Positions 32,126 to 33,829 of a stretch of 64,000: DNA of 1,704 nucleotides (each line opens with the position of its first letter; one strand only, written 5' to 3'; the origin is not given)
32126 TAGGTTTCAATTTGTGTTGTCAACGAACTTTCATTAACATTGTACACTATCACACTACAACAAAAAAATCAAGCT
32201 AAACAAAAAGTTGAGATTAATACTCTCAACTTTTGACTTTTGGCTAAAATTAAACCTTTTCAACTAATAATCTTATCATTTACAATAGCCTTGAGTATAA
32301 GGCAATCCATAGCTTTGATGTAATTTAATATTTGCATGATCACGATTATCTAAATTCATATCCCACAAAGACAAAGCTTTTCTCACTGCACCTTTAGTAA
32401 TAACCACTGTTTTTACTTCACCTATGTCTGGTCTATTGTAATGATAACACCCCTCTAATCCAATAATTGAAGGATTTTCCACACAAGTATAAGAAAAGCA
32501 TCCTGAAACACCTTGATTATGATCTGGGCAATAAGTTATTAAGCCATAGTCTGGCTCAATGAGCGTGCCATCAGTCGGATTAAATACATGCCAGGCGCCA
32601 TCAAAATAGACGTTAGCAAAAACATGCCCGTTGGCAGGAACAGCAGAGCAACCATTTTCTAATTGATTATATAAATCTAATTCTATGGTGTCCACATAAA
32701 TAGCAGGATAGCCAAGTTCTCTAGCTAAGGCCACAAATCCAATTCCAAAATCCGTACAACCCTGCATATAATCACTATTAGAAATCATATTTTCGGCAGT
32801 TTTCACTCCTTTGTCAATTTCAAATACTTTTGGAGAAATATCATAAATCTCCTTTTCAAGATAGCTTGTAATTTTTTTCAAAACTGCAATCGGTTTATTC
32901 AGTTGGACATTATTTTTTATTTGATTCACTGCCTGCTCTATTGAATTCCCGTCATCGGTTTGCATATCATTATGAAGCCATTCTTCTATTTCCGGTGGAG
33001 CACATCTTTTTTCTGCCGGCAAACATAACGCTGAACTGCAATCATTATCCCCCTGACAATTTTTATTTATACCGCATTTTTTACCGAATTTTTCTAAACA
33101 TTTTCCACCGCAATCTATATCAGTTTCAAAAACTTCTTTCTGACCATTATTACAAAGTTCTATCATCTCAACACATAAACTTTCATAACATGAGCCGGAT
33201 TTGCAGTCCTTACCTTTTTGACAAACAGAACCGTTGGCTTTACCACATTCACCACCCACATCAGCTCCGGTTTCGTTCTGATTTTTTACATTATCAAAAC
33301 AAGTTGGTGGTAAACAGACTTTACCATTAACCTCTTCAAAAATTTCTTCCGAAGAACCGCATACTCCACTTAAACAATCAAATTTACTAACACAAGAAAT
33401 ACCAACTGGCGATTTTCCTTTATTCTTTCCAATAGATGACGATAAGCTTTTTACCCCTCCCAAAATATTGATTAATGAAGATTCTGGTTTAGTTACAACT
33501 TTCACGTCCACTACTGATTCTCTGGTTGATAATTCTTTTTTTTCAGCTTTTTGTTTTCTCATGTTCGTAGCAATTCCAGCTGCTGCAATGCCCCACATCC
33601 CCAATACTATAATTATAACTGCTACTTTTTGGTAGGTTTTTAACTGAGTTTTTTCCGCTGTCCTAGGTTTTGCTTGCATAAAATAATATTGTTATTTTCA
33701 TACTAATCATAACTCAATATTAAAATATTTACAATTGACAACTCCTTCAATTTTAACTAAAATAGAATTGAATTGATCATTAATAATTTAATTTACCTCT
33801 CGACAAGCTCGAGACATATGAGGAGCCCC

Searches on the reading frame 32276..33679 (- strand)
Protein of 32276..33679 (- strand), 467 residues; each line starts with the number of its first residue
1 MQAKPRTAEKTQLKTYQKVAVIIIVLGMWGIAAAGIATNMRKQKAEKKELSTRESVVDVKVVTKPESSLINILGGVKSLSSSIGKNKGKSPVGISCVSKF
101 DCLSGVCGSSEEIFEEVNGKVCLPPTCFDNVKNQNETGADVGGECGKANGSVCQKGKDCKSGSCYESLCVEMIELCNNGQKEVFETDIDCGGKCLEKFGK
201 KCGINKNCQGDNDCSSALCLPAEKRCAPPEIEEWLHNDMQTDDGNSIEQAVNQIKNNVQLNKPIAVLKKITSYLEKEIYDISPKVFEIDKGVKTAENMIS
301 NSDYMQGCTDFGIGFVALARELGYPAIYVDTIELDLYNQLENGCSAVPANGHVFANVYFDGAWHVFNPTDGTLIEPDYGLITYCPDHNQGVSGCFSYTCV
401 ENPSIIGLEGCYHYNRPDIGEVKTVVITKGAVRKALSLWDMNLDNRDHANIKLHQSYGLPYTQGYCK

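Call 18: search_protein_families(library=phrogs, proteins=[window:32276-33679:-], max_evalue=0.001)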
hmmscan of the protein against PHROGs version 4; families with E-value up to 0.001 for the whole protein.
window:32276-33679:- (467 aa): 0 families

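Call 19: search_protein_families(library=pfam, proteins=[window:32276-33679:-], max_evalue=0.001)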
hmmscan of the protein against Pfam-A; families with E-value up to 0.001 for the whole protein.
window:32276-33679:- (467 aa): 1 family
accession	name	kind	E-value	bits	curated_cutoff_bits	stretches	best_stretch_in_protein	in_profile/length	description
PF01841.26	Transglut_core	-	2.7e-05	24.8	23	1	263-368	14-108/108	Transglutaminase-like superfamily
